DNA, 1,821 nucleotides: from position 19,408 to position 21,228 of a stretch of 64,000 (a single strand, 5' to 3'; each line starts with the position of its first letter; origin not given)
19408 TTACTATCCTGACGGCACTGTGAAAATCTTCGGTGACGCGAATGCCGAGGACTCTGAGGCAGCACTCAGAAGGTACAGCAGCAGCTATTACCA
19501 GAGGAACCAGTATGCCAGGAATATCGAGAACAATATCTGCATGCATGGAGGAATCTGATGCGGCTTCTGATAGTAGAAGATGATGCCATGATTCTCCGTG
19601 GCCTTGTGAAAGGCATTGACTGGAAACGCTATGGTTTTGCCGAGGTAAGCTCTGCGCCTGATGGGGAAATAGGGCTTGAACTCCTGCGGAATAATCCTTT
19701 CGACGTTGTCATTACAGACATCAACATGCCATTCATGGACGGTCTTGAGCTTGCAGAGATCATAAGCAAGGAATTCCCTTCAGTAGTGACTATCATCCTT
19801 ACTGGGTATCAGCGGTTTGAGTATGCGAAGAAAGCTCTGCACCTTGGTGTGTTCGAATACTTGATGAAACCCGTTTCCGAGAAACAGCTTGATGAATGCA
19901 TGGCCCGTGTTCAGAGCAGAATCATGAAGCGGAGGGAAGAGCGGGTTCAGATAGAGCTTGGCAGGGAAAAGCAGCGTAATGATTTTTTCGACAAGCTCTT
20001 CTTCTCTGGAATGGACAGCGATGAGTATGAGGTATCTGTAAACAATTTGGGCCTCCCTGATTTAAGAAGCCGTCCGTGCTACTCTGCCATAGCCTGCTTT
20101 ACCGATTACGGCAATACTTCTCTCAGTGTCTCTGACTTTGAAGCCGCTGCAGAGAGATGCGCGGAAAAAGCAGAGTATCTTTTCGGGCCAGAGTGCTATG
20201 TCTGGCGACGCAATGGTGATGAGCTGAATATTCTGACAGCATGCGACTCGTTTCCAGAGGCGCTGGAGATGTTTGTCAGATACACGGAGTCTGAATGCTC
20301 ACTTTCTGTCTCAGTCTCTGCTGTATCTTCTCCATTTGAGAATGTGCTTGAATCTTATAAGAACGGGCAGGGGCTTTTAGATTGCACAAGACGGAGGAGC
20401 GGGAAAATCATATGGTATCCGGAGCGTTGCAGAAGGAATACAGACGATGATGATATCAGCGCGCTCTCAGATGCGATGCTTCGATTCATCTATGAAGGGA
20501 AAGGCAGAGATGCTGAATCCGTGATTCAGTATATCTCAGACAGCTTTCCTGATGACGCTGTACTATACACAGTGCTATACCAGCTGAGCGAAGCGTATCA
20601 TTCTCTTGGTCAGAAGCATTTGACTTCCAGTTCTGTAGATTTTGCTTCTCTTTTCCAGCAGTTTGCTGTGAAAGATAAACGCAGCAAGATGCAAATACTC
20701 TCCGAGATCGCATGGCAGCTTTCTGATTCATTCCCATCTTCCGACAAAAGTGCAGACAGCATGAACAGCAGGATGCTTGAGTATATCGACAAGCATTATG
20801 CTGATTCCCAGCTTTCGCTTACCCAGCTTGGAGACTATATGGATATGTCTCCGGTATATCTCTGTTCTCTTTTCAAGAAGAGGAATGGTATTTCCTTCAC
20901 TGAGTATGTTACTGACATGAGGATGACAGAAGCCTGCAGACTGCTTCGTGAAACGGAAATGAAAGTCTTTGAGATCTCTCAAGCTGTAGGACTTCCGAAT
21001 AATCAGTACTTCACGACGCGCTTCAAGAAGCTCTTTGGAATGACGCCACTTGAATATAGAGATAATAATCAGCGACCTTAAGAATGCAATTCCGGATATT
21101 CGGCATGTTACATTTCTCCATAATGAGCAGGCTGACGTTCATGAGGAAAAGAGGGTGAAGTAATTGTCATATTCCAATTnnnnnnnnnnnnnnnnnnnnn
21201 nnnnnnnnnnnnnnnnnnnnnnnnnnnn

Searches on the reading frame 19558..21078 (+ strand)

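Call 76: search_protein_families(library=pfam, proteins=[window:19558-21078:+], max_evalue=0.00001)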
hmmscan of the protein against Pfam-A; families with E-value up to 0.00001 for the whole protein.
window:19558-21078:+ (507 aa): 3 families
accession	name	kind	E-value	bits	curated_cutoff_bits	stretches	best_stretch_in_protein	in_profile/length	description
PF00072.30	Response_reg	-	9.6e-25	87.4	30.2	1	4-113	2-108/111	Response regulator receiver domain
PF12833.13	HTH_18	-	1.6e-19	70.4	33.6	1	426-502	3-79/80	Helix-turn-helix domain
PF00165.29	HTH_AraC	-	3.2e-14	53.1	26.6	1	466-501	7-41/42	Bacterial regulatory helix-turn-helix proteins, AraC family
